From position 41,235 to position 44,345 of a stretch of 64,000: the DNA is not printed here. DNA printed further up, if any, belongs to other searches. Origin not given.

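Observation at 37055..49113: Ethylbenzene-dehydrogenase-clade molybdoenzyme supercluster with cytoplasmic-looking alpha and gamma subunits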

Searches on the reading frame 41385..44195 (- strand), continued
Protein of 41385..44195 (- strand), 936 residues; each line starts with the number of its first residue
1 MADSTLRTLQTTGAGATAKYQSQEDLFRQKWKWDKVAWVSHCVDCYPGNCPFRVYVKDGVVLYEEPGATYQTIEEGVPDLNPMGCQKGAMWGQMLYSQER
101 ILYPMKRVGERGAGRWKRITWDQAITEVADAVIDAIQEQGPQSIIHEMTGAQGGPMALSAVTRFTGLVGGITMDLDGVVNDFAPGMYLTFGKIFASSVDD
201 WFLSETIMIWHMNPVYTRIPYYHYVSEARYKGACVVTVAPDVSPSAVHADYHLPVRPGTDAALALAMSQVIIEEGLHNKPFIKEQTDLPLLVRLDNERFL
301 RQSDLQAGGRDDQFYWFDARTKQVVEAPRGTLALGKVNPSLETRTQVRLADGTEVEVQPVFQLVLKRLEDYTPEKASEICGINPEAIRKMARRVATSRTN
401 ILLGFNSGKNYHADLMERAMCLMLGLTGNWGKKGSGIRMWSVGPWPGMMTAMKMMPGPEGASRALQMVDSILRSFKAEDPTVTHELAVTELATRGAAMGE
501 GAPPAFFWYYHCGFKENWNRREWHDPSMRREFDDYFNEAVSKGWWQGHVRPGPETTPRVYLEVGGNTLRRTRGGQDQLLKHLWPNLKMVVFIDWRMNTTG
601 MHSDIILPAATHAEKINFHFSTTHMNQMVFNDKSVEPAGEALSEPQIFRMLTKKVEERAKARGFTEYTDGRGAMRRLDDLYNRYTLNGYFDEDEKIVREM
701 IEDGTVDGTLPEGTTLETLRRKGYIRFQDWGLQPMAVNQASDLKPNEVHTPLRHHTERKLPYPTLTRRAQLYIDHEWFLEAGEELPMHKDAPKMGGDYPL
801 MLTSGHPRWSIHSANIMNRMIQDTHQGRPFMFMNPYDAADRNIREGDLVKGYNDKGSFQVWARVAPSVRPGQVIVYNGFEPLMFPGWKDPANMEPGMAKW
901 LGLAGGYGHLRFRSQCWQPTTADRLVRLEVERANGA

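Call 25: find_related_loci(query=window:41385-44195:-, collection=genome_contigs, flank=10000)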
Query window:41385-44195:- (936 aa) in genome_contigs; peptide patterns used: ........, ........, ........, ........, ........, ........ (x = any residue, [..] = any of these).
73 stretches matched a pattern; 60 encode a relative of the query (tblastn E <= 1e-3); 59 distinct loci.
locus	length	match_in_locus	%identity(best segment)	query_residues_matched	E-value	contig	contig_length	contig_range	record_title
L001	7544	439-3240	80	1-934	0e+0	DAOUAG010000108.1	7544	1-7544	MAG TPA_asm: Dehalococcoidia bacterium isolate H62_633 k111_1567636, whole genome shotgun sequence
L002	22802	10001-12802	79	1-934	0e+0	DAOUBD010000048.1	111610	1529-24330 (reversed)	MAG TPA_asm: Dehalococcoidia bacterium isolate H68_705 k101_372106, whole genome shotgun sequence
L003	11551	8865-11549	66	4-897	0e+0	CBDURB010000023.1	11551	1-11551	MAG TPA_asm: uncultured bacterium isolate SRR22302374_concoct_75 genome assembly, contig: ERZ26661914.3882, whole genome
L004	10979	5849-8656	78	1-936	0e+0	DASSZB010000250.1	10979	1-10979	MAG TPA_asm: Dehalococcoidia bacterium isolate SMAG_U696 k141_1336488, whole genome shotgun sequence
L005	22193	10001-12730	60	24-932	0e+0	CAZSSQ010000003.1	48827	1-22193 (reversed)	MAG TPA_asm: uncultured Dehalococcoidia bacterium isolate binchicken_co89_553 genome assembly, contig: NODE_889_length_4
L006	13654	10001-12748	58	24-936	0e+0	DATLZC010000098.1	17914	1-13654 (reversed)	MAG TPA_asm: Dehalococcoidia bacterium isolate SMAG_U13288 k141_562954, whole genome shotgun sequence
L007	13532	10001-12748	59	24-936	0e+0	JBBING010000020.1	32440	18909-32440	MAG: Chloroflexota bacterium isolate BQF170218_bin_250 NODE_781_length_32440_cov_7.683403, whole genome shotgun sequence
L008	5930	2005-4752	58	24-936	0e+0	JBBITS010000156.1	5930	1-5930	MAG: Chloroflexota bacterium isolate STF170223_bin_401 NODE_4964_length_5930_cov_4.650723, whole genome shotgun sequence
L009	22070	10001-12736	58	24-932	0e+0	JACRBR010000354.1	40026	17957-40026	MAG: Chloroflexi bacterium isolate NC_groundwater_1625_Pr3_B-0.1um_67_9 SR-2_scaffold_141_4158356, whole genome shotgun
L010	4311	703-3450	56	24-936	0e+0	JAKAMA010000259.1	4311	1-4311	MAG: Chloroflexi bacterium isolate WY5.bin150 NODE_43527_length_4311_cov_1.331740, whole genome shotgun sequence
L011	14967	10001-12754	56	9-933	0e+0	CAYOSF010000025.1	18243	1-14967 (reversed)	MAG TPA_asm: uncultured Dehalococcoidia bacterium isolate SRP323688_co1_41 genome assembly, contig: NODE_5016_length_182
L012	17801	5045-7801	56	17-932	0e+0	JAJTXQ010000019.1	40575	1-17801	MAG: Dehalococcoidia bacterium isolate DTUCFX13 19-Genome44, whole genome shotgun sequence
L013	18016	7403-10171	58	16-936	0e+0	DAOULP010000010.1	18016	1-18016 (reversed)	MAG TPA_asm: Dehalococcoidia bacterium isolate W31_46 k127_952588, whole genome shotgun sequence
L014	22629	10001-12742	57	24-934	0e+0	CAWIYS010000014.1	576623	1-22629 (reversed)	MAG: uncultured Chloroflexia bacterium isolate MFD05942.bin.2.242 genome assembly, contig: contig_577, whole genome shot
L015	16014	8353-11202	55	1-936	0e+0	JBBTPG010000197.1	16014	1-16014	MAG: Chloroflexota bacterium isolate H52-bin102_1 H52_bin102_1_000000000197, whole genome shotgun sequence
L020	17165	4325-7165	54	1-930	0e+0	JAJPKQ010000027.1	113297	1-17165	MAG: bacterium isolate Centralia_MAG_91 k107_24666583, whole genome shotgun sequence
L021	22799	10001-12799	53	5-934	0e+0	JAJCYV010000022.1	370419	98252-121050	MAG: Chloroflexota bacterium isolate OFTM284 OFTM284_21, whole genome shotgun sequence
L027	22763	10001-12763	53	21-936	0e+0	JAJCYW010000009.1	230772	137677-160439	MAG: Chloroflexota bacterium isolate OFTM331 OFTM331_8, whole genome shotgun sequence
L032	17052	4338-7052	53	32-932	0e+0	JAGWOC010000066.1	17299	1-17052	MAG: Chloroflexota bacterium isolate REEB247 contig-150_5090, whole genome shotgun sequence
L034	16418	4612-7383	53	16-935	0e+0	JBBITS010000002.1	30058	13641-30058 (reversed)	MAG: Chloroflexota bacterium isolate STF170223_bin_401 NODE_595_length_30058_cov_4.255808, whole genome shotgun sequence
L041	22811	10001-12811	63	1-936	0e+0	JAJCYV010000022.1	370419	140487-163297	MAG: Chloroflexota bacterium isolate OFTM284 OFTM284_21, whole genome shotgun sequence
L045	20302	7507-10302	54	1-934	0e+0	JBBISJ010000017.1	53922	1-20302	MAG: Chloroflexota bacterium isolate SLS170214_bin_370 NODE_292_length_53922_cov_8.104647, whole genome shotgun sequence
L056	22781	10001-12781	51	11-930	0e+0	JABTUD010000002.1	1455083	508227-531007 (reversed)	MAG: Thermoflexaceae bacterium isolate H3_CFX4 seq002, whole genome shotgun sequence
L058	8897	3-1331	54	492-932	1e-159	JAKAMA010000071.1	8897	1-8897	MAG: Chloroflexi bacterium isolate WY5.bin150 NODE_14259_length_8897_cov_1.376739, whole genome shotgun sequence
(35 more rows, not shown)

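Call 34: search_dna_similar(query=window:41385-44195:-, collection=plasmids, mode=protein, max_evalue=1e-30, max_rows=40)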
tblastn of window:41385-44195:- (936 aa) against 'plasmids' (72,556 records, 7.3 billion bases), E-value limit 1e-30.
Records with a match: 116; places in all: 120; records where one place covers at least 80% of the query: 10.
Best place of each record, by identity: <60% 116.
By first word of the organism name: Thermus 13; Escherichia 12; Klebsiella 9; Rhodococcus 7; Moraxella 7; Caballeronia 6; Burkholderia 5; Halomicrobium 4; Haloferax 4; Variovorax 4; and 29 more.
By predicted mobility (MOB-suite, as given by PLSDB): non-mobilizable 86; mobilizable 17; conjugative 13.
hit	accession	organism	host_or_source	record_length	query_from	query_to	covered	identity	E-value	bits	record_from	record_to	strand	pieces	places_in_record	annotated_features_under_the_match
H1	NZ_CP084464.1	Halomicrobium salinisoli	cell culture,gobi saline soil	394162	20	930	97%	32.7%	9e-133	448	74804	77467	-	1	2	molybdopterin-dependent oxidoreductase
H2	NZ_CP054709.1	Halarchaeum sp. CBA1220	solar salt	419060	20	935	98%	32.4%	2e-132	447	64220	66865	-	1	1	molybdopterin-dependent oxidoreductase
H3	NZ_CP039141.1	Haloferax mediterranei ATCC 33500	Cell culture,Spain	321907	20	936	98%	32.2%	1e-134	454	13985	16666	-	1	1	narG: nitrate reductase subunit alpha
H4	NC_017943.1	Haloferax mediterranei ATCC 33500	-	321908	20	936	98%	32.2%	1e-134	454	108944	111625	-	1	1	narG: nitrate reductase subunit alpha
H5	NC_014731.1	Halogeometricum borinquense DSM 11551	-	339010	20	935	98%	32.1%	2e-136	459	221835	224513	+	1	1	molybdopterin-dependent oxidoreductase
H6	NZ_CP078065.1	Haloferax larsenii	Cell culture,Salt Lake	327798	20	935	98%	32.0%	4e-134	452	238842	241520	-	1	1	molybdopterin-dependent oxidoreductase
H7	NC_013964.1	Haloferax volcanii DS2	-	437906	20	935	98%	31.9%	1e-133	451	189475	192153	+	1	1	molybdopterin-dependent oxidoreductase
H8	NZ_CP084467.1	Halomicrobium salinisoli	cell culture,gobi saline soil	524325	20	930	97%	32.0%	2e-132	447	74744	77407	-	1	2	molybdopterin-dependent oxidoreductase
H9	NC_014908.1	Alicycliphilus denitrificans BC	-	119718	20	936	98%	30.3%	1e-125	427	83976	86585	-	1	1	clrA: chlorate reductase subunit alpha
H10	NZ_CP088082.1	Ideonella dechloratans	Cell culture,Activated sludge, ...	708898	20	936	98%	30.2%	1e-124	424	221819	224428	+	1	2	chlorate reductase subunit alpha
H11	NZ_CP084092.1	Halomicrobium urmianum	cell culture,salt lake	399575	20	688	71%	31.7%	1e-92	330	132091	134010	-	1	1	molybdopterin-dependent oxidoreductase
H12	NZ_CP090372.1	Halobaculum sp. CBA1158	solar salt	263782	24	658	68%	23.7%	1e-36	158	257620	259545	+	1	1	molybdopterin-dependent oxidoreductase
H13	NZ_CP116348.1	Enterobacter ludwigii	strawberry,pure cluture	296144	85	444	38%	33.2%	5e-40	169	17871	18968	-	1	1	molybdopterin-dependent oxidoreductase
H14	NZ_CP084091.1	Halomicrobium urmianum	cell culture,salt lake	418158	45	458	44%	28.8%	6e-31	139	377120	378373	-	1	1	molybdopterin-dependent oxidoreductase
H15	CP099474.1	Roseomonas mucosa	Human skin,single cell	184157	17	436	45%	27.6%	2e-38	164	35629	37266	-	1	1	nitrate reductase subunit alpha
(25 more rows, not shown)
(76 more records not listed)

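Call 36: get_annotated_region(hit=H10, flank=3000)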
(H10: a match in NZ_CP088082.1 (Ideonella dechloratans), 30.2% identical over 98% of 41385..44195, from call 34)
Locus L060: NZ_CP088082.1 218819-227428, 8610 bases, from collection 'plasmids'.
description: Ideonella dechloratans strain CCUG 30977 plasmid unnamed1, complete sequence
organism: Ideonella dechloratans (NCBI taxid 36863)
taxonomy: Bacteria; Pseudomonadota; Betaproteobacteria; Burkholderiales; Sphaerotilaceae; Ideonella; Ideonella dechloratans
host: -; source: Cell culture,Activated sludge, wastewater treatment plant; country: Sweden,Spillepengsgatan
typing (MOB-suite, as given by PLSDB): non-mobilizable
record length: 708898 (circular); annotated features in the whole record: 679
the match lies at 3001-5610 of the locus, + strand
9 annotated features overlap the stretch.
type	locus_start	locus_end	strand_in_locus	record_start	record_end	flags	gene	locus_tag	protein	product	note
CDS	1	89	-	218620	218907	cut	-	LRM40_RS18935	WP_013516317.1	pentapeptide MXKDX repeat protein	-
CDS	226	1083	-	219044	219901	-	-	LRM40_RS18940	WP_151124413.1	chlorite dismutase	-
CDS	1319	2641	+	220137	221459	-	-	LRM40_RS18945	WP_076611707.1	ISL3-like element ISIde1 family transposase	-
CDS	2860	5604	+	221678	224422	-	-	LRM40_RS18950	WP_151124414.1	chlorate reductase subunit alpha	-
CDS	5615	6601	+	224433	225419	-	-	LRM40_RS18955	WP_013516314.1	chlorate reductase subunit beta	-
CDS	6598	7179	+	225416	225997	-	-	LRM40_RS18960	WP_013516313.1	chlorate reductase assembly chaperone protein ClrD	-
CDS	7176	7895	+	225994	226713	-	-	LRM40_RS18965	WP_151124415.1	chlorate reductase subunit gamma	-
CDS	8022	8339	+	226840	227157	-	-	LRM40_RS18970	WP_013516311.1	c-type cytochrome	-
CDS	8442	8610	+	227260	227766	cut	mobB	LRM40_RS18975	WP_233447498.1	molybdopterin-guanine dinucleotide biosynthesis protein B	GO:0006777 - Mo-molybdopterin cofactor biosynthetic process [Evidence IEA]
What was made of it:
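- Closest known: Chlorate, selenate and DMS enzymes. Same: They share the type II architecture, with an EB_dh gamma and a delta chaperone (call 36).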

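Call 37: get_annotated_region(hit=H3, flank=3000)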
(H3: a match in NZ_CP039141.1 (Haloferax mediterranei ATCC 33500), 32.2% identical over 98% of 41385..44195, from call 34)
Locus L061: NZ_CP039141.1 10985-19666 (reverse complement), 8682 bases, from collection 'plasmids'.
description: Haloferax mediterranei ATCC 33500 plasmid pHME322, complete sequence
organism: Haloferax mediterranei ATCC 33500 (NCBI taxid 523841)
taxonomy: Archaea; Euryarchaeota; Halobacteria; Halobacteriales; Haloferacaceae; Haloferax; Haloferax mediterranei; Haloferax mediterranei ATCC 33500
host: -; source: Cell culture,Spain; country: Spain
typing (MOB-suite, as given by PLSDB): non-mobilizable
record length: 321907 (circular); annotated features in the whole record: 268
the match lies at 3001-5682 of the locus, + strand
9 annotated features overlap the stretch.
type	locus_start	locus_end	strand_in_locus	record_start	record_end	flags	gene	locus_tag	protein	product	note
CDS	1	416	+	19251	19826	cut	-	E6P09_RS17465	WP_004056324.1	hypothetical protein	-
CDS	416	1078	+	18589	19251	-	-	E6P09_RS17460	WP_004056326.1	Rieske 2Fe-2S domain-containing protein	-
CDS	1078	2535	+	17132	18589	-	-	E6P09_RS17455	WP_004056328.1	cytochrome bc complex cytochrome b subunit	-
CDS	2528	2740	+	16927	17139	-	-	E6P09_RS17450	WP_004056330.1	hypothetical protein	-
CDS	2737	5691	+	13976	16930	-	narG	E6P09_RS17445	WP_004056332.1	nitrate reductase subunit alpha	-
CDS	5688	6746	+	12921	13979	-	narH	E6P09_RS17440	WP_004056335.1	nitrate reductase subunit beta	-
CDS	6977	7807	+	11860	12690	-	-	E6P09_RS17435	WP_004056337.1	ethylbenzene dehydrogenase-related protein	-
CDS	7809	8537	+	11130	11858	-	-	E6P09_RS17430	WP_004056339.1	molecular chaperone TorD family protein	-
CDS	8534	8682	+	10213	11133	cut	-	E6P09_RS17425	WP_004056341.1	hypothetical protein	-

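Call 63: find_encoding_contigs(protein=P0003, flank=10000, max_places=2)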
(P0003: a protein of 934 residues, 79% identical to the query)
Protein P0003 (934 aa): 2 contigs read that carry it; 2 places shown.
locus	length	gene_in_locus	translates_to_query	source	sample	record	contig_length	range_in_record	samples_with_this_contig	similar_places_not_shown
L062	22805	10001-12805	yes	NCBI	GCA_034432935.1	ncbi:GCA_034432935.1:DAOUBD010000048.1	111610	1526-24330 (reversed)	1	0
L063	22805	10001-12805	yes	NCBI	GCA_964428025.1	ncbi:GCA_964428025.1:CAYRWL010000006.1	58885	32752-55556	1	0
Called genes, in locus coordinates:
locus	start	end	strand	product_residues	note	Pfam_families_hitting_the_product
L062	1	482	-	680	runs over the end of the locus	PF18764:nos_propeller, PF13473:Cupredoxin_1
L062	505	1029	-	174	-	PF02082:Rrf2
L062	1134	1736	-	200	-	PF12804:NTP_transf_3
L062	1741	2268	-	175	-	PF01656:CbiA (weak), PF03205:MobB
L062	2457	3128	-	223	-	PF00072:Response_reg, PF00196:GerE, PF08281:Sigma70_r4_2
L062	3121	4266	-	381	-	PF12840:HTH_20 (weak), PF01022:HTH_5 (weak), PF07730:HisKA_3, PF13581:HATPase_c_2 (faint), PF02518:HATPase_c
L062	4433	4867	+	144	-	PF00072:Response_reg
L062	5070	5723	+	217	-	PF09459:EB_dh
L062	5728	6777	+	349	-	PF13187:Fer4_9 (faint), PF12797:Fer4_2 (faint), PF12837:Fer4_6 (faint), PF12838:Fer4_7 (weak), PF13237:Fer4_10 (weak), PF13247:Fer4_11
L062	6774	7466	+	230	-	PF02613:Nitrate_red_del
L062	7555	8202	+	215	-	PF09459:EB_dh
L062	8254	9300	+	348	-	PF13187:Fer4_9 (faint), PF12797:Fer4_2 (faint), PF12837:Fer4_6 (faint), PF13237:Fer4_10 (faint), PF13247:Fer4_11, PF12838:Fer4_7 (weak)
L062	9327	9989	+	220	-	PF02613:Nitrate_red_del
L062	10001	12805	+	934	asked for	PF00384:Molybdopterin, PF01568:Molydop_binding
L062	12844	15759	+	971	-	PF00384:Molybdopterin, PF01568:Molydop_binding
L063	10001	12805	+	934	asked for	PF00384:Molybdopterin, PF01568:Molydop_binding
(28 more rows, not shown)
